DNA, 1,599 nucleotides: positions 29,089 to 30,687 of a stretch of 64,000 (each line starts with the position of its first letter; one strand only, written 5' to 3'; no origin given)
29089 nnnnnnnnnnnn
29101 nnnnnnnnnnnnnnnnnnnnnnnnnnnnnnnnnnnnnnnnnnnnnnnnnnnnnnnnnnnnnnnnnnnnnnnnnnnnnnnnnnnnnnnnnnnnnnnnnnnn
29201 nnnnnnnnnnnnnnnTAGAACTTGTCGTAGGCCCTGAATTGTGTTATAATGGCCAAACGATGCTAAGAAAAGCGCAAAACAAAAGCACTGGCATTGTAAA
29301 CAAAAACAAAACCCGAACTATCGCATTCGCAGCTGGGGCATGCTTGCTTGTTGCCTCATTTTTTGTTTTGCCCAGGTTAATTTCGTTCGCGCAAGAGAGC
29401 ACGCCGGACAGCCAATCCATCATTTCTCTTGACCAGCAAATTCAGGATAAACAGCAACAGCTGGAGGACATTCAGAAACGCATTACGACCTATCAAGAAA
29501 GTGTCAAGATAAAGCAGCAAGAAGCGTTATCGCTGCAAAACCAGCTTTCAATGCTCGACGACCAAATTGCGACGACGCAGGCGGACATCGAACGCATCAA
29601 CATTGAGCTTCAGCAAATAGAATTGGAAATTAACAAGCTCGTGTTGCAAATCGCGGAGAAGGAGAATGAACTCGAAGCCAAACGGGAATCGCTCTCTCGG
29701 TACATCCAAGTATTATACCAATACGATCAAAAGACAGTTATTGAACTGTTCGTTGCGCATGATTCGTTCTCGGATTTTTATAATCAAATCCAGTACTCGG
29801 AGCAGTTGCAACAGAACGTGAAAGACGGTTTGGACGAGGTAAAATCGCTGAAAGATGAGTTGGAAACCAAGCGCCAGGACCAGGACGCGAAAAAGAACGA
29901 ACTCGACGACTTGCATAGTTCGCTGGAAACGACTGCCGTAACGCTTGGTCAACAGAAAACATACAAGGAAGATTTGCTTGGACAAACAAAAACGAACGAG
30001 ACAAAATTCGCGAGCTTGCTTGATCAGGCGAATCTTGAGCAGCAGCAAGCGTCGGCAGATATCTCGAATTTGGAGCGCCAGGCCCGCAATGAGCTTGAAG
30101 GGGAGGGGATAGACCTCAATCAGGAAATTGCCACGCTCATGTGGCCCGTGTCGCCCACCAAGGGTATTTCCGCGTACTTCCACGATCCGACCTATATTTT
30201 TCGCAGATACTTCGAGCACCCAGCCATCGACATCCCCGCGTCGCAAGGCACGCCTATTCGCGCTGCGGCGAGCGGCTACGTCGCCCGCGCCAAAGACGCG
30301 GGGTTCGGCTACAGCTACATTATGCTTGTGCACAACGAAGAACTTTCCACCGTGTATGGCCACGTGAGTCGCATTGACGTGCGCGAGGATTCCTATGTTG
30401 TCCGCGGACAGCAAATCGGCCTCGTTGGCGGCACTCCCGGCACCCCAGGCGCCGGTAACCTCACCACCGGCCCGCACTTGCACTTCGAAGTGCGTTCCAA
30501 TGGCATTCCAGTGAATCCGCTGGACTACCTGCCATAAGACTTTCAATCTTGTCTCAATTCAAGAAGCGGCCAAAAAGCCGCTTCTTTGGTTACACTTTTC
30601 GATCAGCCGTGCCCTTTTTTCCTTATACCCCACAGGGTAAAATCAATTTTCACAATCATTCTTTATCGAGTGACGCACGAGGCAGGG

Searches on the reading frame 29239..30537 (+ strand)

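Call 90: search_protein_families(library=pfam, proteins=[window:29239-30537:+], max_evalue=0.00001)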
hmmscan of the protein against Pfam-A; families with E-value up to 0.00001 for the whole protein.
window:29239-30537:+ (432 aa): 1 family
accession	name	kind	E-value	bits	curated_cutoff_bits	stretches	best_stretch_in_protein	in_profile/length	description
PF01551.29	Peptidase_M23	-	3.8e-25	88.3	28.7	1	327-427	3-96/96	Peptidase family M23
